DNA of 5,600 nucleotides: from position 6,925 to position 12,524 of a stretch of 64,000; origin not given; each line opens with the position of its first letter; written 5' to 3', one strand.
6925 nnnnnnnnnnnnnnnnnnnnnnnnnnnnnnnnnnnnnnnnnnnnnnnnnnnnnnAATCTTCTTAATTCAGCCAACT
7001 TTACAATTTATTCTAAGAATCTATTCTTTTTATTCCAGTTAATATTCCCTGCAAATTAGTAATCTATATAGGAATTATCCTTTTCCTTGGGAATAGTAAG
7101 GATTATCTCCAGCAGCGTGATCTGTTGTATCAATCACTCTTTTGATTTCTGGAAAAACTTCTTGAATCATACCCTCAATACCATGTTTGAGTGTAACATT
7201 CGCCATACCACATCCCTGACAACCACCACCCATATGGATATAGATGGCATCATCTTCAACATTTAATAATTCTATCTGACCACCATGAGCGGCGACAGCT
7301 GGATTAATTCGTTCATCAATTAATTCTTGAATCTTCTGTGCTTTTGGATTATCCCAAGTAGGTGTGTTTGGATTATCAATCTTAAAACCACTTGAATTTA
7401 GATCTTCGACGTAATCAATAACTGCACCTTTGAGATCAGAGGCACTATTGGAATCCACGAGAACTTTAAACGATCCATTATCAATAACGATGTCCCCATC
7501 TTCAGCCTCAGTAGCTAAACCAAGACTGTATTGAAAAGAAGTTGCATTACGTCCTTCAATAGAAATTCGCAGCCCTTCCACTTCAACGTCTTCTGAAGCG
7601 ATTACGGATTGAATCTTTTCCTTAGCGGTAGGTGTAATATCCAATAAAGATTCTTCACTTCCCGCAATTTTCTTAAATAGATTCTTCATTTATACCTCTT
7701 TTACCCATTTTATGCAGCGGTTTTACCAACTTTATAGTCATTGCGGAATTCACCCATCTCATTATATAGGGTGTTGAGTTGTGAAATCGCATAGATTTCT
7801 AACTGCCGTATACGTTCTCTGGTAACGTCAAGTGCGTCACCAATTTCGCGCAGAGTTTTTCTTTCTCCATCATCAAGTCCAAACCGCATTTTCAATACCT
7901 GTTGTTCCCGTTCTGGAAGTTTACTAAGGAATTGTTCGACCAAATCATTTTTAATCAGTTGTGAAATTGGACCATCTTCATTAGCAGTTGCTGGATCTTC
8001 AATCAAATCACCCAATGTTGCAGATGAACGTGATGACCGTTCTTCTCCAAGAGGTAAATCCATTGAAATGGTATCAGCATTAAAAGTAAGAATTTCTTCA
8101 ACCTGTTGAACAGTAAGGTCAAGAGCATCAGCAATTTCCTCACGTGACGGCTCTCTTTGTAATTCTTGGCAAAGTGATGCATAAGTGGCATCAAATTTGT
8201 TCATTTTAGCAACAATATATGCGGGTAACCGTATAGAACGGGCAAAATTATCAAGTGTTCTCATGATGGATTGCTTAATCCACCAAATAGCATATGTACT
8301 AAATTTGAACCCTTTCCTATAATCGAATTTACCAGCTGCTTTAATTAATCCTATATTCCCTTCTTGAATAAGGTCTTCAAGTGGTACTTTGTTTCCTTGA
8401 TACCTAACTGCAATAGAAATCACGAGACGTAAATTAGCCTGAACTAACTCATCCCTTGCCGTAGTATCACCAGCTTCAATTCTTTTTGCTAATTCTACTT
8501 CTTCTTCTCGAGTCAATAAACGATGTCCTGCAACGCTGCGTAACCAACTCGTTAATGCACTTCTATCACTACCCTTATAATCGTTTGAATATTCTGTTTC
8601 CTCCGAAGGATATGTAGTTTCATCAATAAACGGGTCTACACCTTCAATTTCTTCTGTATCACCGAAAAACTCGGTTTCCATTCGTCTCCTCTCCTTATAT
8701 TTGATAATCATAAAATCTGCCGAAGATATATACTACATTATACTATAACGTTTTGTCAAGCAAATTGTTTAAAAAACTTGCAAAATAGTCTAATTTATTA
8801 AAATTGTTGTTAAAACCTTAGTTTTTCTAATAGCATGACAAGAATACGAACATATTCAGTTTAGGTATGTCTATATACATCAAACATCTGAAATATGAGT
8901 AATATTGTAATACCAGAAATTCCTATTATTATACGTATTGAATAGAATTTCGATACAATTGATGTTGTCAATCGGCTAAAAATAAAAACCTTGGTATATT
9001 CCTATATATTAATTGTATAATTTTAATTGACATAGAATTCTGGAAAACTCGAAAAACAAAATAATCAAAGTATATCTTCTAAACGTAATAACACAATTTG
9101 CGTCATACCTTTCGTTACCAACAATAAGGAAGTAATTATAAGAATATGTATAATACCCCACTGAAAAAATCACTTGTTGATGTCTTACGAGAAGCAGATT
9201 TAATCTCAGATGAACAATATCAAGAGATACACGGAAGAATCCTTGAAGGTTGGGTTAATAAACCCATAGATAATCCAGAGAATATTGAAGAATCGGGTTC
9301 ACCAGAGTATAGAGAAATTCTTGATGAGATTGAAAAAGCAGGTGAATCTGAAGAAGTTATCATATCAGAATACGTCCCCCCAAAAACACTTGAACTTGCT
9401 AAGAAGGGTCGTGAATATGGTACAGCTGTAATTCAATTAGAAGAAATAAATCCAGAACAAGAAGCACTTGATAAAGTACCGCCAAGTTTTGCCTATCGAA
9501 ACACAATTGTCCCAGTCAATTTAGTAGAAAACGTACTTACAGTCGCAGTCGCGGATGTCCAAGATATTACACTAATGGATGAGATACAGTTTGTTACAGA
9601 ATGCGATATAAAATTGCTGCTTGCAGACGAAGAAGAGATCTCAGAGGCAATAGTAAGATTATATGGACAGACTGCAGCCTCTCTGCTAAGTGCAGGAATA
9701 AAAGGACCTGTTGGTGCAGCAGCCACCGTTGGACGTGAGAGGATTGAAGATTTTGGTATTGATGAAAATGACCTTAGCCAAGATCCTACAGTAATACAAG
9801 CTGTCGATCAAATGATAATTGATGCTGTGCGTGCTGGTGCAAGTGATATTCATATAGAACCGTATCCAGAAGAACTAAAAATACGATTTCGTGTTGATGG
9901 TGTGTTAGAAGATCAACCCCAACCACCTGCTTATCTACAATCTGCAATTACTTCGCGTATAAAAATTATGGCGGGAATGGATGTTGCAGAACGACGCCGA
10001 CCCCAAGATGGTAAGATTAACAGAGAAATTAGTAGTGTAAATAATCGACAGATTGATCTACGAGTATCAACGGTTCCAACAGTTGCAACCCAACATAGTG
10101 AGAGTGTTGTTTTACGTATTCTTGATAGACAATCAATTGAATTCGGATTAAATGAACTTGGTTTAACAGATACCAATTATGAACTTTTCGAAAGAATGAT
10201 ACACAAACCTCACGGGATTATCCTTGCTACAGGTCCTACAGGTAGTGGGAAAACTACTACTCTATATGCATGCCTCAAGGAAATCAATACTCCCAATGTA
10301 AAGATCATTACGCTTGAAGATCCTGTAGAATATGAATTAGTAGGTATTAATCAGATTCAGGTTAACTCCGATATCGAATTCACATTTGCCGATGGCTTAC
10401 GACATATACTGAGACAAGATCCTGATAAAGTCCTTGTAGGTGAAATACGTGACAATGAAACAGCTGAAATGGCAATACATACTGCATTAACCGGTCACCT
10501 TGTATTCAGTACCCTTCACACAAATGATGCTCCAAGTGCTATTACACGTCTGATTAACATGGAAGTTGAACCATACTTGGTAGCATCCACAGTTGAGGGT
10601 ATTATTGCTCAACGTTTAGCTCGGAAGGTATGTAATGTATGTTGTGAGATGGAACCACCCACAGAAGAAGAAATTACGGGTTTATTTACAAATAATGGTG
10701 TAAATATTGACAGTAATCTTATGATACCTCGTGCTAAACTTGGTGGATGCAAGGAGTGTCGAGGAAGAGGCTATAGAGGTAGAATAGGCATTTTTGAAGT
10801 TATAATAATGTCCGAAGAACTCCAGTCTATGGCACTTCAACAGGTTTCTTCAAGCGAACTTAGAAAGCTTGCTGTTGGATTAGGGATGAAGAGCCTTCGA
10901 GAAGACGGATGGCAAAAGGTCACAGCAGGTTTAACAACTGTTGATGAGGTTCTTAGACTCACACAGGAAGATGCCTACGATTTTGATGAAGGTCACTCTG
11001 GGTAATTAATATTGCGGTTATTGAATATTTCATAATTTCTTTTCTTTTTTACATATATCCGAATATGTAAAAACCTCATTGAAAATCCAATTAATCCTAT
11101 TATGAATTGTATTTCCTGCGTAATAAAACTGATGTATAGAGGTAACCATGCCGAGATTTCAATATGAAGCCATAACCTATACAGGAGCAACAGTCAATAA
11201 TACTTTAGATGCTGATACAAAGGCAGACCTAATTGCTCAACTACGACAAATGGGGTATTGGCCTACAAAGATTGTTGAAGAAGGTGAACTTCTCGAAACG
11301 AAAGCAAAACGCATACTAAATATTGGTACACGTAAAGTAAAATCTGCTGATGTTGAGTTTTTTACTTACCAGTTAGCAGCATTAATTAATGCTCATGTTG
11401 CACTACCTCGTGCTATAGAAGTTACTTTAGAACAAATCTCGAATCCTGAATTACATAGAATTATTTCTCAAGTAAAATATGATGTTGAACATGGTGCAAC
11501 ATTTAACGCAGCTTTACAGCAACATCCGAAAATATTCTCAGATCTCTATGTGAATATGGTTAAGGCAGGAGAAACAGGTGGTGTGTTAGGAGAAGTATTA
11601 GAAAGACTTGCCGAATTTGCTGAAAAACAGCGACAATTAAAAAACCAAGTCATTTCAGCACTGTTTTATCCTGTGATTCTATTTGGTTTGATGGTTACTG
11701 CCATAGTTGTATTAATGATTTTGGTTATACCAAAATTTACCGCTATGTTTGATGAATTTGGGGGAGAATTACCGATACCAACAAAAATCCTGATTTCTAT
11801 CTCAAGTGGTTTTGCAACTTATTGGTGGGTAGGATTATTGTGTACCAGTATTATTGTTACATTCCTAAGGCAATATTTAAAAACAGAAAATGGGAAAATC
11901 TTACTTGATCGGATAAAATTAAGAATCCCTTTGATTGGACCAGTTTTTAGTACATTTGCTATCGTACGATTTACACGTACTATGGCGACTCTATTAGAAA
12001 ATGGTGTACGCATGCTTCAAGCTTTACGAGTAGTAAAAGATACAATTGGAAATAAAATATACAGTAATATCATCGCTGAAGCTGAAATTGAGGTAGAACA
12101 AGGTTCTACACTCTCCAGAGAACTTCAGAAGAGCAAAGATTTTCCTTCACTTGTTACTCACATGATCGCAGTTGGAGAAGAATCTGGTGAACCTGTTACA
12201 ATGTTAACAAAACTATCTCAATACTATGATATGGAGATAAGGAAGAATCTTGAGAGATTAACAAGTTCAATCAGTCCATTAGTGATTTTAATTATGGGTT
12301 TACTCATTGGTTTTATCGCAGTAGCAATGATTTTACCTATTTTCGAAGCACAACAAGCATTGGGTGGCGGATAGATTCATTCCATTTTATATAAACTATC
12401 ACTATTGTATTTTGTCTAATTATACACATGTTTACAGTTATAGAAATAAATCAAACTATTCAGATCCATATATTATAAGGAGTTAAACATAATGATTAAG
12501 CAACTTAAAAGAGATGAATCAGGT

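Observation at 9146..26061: Complete T2SS/T4P-like cluster with non-canonical order (E-F-G-H-I-J-K-L-?-D-D) and no gspC or prepilin peptidase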

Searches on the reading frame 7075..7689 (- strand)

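Call 8: search_protein_families(library=pfam, proteins=[window:7075-7689:-], max_evalue=0.001)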
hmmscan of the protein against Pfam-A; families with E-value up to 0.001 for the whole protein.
window:7075-7689:- (204 aa): 2 families
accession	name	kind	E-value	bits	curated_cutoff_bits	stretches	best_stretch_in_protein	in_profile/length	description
PF01106.22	NifU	-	1.4e-24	86.4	27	1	120-186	1-67/67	NifU-like domain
PF01521.26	Fe-S_biosyn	-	4.1e-16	59.6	26.3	1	16-108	3-101/110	Iron-sulphur cluster biosynthesis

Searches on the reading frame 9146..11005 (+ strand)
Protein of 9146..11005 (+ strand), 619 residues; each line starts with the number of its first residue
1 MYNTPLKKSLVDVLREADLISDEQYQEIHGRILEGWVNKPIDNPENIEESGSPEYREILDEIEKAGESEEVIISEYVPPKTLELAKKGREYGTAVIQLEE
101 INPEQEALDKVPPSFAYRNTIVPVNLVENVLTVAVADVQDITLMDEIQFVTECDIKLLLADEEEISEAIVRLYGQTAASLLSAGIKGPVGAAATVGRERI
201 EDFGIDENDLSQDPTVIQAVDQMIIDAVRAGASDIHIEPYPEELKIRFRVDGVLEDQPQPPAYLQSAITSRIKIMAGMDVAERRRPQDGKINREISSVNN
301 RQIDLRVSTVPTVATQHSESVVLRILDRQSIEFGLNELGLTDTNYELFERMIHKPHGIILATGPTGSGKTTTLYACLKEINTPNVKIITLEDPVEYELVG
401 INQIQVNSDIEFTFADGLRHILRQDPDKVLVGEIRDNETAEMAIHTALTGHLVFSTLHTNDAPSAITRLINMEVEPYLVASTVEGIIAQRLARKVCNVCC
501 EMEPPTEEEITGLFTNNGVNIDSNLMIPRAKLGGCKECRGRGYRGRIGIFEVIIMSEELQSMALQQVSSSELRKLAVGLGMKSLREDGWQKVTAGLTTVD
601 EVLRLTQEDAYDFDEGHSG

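Call 4: search_protein_families(library=pfam, proteins=[window:9146-11005:+], max_evalue=0.01)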
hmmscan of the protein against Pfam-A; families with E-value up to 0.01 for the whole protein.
window:9146-11005:+ (619 aa): 7 families
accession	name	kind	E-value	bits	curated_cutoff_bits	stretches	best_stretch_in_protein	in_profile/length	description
PF00437.27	T2SSE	-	4.9e-127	424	24.9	1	212-604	4-370/370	Type II/IV secretion system protein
PF05157.20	MshEN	-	2.7e-19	69.4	23.1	1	91-177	1-88/90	MshEN domain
PF13173.12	AAA_14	-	0.00085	19.8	27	0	357-398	3-45/129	AAA domain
PF25199.1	nSTAND_NTPase5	-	0.0027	18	34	1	353-393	38-79/145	Novel STAND NTPase 5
PF13401.12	AAA_22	-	0.0029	18.4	27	0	355-390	4-41/130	AAA domain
PF13191.12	AAA_16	-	0.0052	17.7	32.6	0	347-451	15-111/167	AAA ATPase domain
PF13604.12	AAA_30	-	0.0057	16.8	27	0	345-385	7-47/191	AAA domain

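Call 5: search_protein_families(library=ncbifam, proteins=[window:9146-11005:+], max_evalue=0.01)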
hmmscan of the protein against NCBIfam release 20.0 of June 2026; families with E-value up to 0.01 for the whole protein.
window:9146-11005:+ (619 aa): 20 families
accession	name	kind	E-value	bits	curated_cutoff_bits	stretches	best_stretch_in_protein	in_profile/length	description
TIGR02538.1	type_IV_pilB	equivalog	1.7e-169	565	675.65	1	71-607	35-563/564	type IV-A pilus assembly ATPase PilB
TIGR02533.1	type_II_gspE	equivalog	2.3e-165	550.9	630.25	1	110-606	3-486/486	type II secretion system ATPase GspE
NF053534.1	T4PilAsmATPsTfpB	equivalog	1.7e-137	459.3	850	1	113-606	99-582/584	type IV pilus assembly ATPase TfpB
NF007755.0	PRK10436.1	equivalog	3.3e-125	418.4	617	1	120-606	18-459/465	type II secretion system protein GspE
NF041000.1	ATPase_ComGA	equivalog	6.9e-77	258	300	1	222-492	2-265/267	competence type IV pilus ATPase ComGA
TIGR01420.1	pilT_fam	subfamily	1e-51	176.2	319.1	1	220-495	2-271/343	PilT/PilU family type 4a pilus ATPase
TIGR02525.1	plasmid_TraJ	equivalog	2.7e-26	92.4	368.3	1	304-472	101-272/372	plasmid transfer ATPase TraJ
TIGR02524.1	dot_icm_DotB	equivalog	7.9e-22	77.9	463.3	1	351-472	129-259/358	Dot/Icm type IV secretion system ATPase DotB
TIGR02782.1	TrbB_P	equivalog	1e-16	61.1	304.55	1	341-472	122-255/303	P-type conjugative transfer ATPase TrbB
NF058587.1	archaellum_moto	equivalog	1e-16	60.8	550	1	359-471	278-395/527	archaellum flagellar ATPase motor FlaI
NF010469.0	PRK13894.1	subfamily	1.3e-16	60.9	508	1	340-487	134-282/320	conjugal transfer ATPase TrbB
TIGR02788.1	VirB11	equivalog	2.2e-15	56.5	249.95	1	343-479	132-272/308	P-type DNA transfer ATPase VirB11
NF010407.0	PRK13833.1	subfamily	4.3e-14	52.7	499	1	340-474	129-264/323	conjugal transfer protein TrbB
TIGR03819.1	heli_sec_ATPase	hypoth_equivalog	3.3e-13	49.5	373.15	1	287-473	118-301/340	TadA family conjugal transfer-associated ATPase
NF053672.1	bindosome_BasE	exception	1.5e-09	37.2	1000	1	360-470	274-389/512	bindosome assembly system ATPase subunit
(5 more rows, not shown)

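Call 31: search_solved_structures(query=window:9146-11005:+, max_evalue=1e-20)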
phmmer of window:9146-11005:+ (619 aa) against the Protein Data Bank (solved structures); distinct sequences matched with E-value up to 1e-20: 20.
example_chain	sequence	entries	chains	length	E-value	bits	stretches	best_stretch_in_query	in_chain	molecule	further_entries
5tsg_B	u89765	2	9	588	9.5e-129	434.1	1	88-609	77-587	Type IV pilus biogenesis ATPase PilB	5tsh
6olj_C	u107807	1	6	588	1.8e-128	433.2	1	88-609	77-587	Type IV pilus biogenesis ATPase PilB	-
5zfr_A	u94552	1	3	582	4e-128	432.1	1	88-609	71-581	Type IV pilus biogenesis ATPase PilB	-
3jc8_Ba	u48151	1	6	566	5.5e-128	431.6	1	88-609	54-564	Type IV-A pilus assembly ATPase PilB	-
4ksr_A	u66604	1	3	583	1.9e-110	373.7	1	211-617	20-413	Type II secretion system protein E, Hemolysin-coregulated protein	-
4kss_A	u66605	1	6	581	5.1e-110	372.3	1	211-610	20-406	Type II secretion system protein E, hemolysin-coregulated protein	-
4pht_A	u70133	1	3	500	4.2e-109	369.3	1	209-608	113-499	General secretory pathway protein E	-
1p9r_A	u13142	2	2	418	7.6e-109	368.4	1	211-606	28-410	General secretion pathway protein E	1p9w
6f8l_G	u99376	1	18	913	1.2e-98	334.7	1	65-611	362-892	Type IV pilus assembly protein PilF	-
6ejf_A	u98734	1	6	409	9.5e-97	328.5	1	220-611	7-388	Type IV pilus assembly protein PilF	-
5oiu_A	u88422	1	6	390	2.1e-96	327.3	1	218-606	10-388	Type IV pilus assembly protein PilF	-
5it5_F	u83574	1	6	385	3.2e-96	326.7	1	220-606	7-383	ATP binding motif-containing protein PilF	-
2ewv_A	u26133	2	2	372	7.5e-34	120.8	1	222-495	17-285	twitching motility protein PilT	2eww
6ojx_A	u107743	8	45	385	7.7e-34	120.8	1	221-494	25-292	Twitching motility pilus retraction ATPase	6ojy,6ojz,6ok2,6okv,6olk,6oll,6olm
2gsz_A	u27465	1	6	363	9e-34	120.5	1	222-495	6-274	twitching motility protein PilT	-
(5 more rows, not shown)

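Call 82: search_dna_similar(query=window:9146-11005:+, collection=plasmids, mode=protein, max_rows=25)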
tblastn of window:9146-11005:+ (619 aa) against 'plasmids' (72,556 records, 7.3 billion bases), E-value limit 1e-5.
The search stops at 5000 records and this limit was reached: more records match than are counted here, and every count below describes the 5000 best-scoring records only.
Records with a match: at least 5000; places in all: 7781; records where one place covers at least 80% of the query: 59.
Best place of each record, by identity: <60% 5000.
By first word of the organism name: Escherichia 2328; Salmonella 534; Klebsiella 349; Pseudomonas 284; Acinetobacter 163; Vibrio 147; Shigella 146; Ralstonia 122; Serratia 102; Burkholderia 85; and 180 more.
By predicted mobility (MOB-suite, as given by PLSDB): conjugative 3322; non-mobilizable 1055; mobilizable 623.
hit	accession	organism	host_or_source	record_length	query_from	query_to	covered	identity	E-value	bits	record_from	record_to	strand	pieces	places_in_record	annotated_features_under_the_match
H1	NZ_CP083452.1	Comamonas odontotermitis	cell culture,cucumber rhizosphere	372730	100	608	82%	44.4%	3e-112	377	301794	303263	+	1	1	gspE: type II secretion system ATPase GspE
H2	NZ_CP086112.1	Skermanella rosea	single cell,hydrocarbon-contaminated ...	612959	99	608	82%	43.4%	4e-108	365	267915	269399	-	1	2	ATPase, T2SS/T4P/T4SS family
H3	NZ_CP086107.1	Skermanella mucosa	single cell,crude oil contaminated ...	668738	99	608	82%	43.1%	3e-108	365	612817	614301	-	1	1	ATPase, T2SS/T4P/T4SS family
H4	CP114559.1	Candidatus Manganitrophus sp.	activated carbon metagenome,metagenomic ...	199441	96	607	83%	42.6%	1e-113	381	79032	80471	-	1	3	ATPase, T2SS/T4P/T4SS family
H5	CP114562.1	Candidatus Manganitrophus sp.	activated carbon metagenome,metagenomic ...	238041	96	607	83%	42.6%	1e-113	381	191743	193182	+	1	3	ATPase, T2SS/T4P/T4SS family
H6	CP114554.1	Candidatus Manganitrophus sp.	activated carbon metagenome,metagenomic ...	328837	96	607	83%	42.6%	1e-113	381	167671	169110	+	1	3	ATPase, T2SS/T4P/T4SS family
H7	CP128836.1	Rossellomorea sp. AcN35-11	-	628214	6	605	97%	35.8%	1e-77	379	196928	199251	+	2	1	GspE/PulE family protein | PilT/PilU family type 4a pilus ATPase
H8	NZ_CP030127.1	Indioceanicola profundi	sediment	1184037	106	606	81%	41.9%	9e-104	352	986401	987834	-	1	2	none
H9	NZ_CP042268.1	Pseudomonas aeruginosa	Homo sapiens,sputum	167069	114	609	80%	42.3%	2e-102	348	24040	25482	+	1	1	xcpR: GspE family T2SS ATPase variant XcpR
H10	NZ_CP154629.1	Acetoanaerobium noterae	cell culture,Sludge of a digestion ...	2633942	111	606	80%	42.0%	9e-112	375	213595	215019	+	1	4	none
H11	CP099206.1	Escherichia coli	culture,Pooled soil sample collected ...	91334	110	608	81%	41.4%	1e-98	337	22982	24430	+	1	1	gspE: type II secretion system ATPase GspE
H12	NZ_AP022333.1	Methylosinus sp. C49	-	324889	91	606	83%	40.0%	2e-98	337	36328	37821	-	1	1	GspE/PulE family protein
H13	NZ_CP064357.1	Miltoncostaea oceani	pure culture,marine sediment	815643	51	605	90%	37.1%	3e-94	325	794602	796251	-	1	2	GspE/PulE family protein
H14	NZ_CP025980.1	Escherichia marmotae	montane grasslands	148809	110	608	81%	41.2%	3e-98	336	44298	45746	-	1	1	gspE: type II secretion system ATPase GspE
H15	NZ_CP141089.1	Escherichia coli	Homo sapiens,Infected Human Urine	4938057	110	608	81%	41.2%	5e-98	336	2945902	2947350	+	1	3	none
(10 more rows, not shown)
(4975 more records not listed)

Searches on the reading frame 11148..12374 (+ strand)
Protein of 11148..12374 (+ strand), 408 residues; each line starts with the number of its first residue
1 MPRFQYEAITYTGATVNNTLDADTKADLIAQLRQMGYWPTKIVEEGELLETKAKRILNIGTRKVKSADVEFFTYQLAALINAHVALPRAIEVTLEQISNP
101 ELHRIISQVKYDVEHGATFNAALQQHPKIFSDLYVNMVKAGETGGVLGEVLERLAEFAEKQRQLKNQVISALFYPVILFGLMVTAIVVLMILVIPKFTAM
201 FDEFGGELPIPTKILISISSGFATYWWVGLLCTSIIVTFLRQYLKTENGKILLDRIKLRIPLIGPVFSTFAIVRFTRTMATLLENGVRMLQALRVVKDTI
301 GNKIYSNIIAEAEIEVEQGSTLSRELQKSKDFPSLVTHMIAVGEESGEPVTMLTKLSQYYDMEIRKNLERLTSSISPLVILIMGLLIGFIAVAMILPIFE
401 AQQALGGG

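Call 4: search_protein_families(library=pfam, proteins=[window:11148-12374:+], max_evalue=0.01)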
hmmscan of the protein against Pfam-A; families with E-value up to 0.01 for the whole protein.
window:11148-12374:+ (408 aa): 1 family
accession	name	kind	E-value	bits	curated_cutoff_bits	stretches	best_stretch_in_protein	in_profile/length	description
PF00482.28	T2SSF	-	5.1e-60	201.4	25.2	2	72-195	1-125/125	Type II secretion system (T2SS), protein F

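Call 5: search_protein_families(library=ncbifam, proteins=[window:11148-12374:+], max_evalue=0.01)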
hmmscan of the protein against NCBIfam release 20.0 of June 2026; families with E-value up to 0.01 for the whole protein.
window:11148-12374:+ (408 aa): 6 families
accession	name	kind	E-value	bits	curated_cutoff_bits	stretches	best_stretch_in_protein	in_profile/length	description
TIGR02120.1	GspF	equivalog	1.4e-111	373.6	424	1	4-404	1-400/401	type II secretion system inner membrane protein GspF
NF052607.1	T4PiliAsmPilCThrm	equivalog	3.7e-94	316.1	700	1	1-402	1-401/406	type IV pilus assembly protein PilC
NF052606.1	T4PiliAsmPilCMyx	equivalog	1.9e-92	310.3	700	1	2-403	20-416/419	type IV pilus assembly protein PilC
NF047826.1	T3SSXpsF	equivalog_domain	3.4e-82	276.4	650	1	1-406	1-405/405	type II secretion system protein XpsF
NF007861.0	PRK10573.1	equivalog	5.3e-74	249.6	401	1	4-407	7-400/401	protein transport protein HofC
NF041012.2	T4P_ComGB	equivalog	6.3e-42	144.1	240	1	71-400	5-329/332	competence type IV pilus assembly protein ComGB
